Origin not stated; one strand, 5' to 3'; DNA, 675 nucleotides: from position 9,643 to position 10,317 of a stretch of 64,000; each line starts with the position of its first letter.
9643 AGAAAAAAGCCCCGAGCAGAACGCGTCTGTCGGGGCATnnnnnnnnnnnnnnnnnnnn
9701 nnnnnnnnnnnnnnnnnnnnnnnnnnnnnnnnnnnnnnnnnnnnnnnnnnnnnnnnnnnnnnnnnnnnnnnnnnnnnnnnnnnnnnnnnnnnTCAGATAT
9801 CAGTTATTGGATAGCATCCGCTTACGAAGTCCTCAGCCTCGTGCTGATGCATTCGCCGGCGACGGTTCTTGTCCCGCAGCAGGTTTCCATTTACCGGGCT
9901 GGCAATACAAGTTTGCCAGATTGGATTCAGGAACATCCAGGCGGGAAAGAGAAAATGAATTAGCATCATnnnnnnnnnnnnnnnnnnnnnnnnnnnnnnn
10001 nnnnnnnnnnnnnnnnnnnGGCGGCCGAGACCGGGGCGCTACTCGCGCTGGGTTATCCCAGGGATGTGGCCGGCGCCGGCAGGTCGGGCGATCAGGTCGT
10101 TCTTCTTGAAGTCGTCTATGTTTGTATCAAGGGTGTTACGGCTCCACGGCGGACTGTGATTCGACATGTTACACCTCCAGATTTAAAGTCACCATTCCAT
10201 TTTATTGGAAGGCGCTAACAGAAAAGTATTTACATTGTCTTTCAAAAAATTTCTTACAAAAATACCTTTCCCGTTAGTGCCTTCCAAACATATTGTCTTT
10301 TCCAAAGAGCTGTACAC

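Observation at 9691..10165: A ~475-bp GC-rich non-coding island between gap and smc, probably an unclassified structured RNA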

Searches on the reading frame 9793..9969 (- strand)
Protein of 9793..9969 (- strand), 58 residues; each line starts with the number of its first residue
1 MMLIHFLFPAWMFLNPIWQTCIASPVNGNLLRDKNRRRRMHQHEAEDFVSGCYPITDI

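Call 30: find_homologous_proteins(query=window:9796-9969:-, max_evalue=1)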
Query seq(58 aa): no candidate shares three 5-residue words with the query. No homologue found.
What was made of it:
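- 9793..9969 (-): ORF2, 58 aa, an orphan: a hydrophobic N-terminal ~24 residues followed by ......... This is the part of the island that has no relative. No homologue (call 30).
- Tried and rejected: The word-index search found none (call 30).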

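Call 53: search_protein_families(library=pfam, proteins=[window:9796-9969:-], max_evalue=1)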
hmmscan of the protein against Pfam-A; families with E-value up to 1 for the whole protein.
seq(58 aa): 0 families

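Call 63: search_protein_representatives(protein=window:9793-9969:-)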
Query: 58 residues. Proteins with E-value up to 0.001 (for the whole library): 1; up to 1e-10: 0; up to 1e-30: 0. The best 1 are listed.
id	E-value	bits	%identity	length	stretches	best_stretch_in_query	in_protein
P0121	1.0e-06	44.5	38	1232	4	6-31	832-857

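Call 65: search_protein_families(library=pfam, proteins=[P0121], max_evalue=0.01)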
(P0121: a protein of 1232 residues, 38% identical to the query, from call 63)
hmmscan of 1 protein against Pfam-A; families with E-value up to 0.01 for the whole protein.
P0121 (1232 aa): 1 family
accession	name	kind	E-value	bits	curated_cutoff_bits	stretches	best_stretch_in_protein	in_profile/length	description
PF20445.3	RHS_N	-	0.0075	16.6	21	0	670-705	61-95/127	Retrotransposon hot spot proteins N-terminal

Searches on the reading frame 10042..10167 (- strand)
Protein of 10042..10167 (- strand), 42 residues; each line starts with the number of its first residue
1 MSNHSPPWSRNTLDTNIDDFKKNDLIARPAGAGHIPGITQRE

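Call 53: search_protein_families(library=pfam, proteins=[window:10042-10167:-], max_evalue=1)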
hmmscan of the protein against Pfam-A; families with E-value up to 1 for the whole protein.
seq(42 aa): 0 families

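Call 76: find_homologous_proteins(query=A3, max_evalue=10)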
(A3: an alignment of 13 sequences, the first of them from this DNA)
Query A3 (13 sequences) (42 aa, profile of the alignment): 2 proteins with E <= 10 among 415 candidates.
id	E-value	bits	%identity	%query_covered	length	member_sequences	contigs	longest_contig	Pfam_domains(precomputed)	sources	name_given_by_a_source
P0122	3.2e-2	32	57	17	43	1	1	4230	-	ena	-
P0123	1.9e-1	30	71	17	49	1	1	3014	-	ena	-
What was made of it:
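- The two database searches with ORF2 found only one weak, repeat-summed hit, and the ORF1 alignment found only two ORF1 alleles (calls 30, 63, 76).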

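Call 78: find_encoding_contigs(protein=P0122, flank=2500, max_places=3)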
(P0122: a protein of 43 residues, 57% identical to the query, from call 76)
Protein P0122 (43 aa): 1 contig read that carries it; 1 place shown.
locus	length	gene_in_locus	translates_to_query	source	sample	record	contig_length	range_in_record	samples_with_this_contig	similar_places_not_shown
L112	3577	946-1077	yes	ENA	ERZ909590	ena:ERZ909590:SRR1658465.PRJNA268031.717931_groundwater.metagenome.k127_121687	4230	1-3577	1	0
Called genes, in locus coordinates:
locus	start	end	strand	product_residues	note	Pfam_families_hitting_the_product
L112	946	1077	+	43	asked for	-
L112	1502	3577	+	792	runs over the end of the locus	PF02463:SMC_N, PF13476:AAA_23, PF13304:AAA_21 (weak), PF02463:SMC_N, PF13304:AAA_21 (weak)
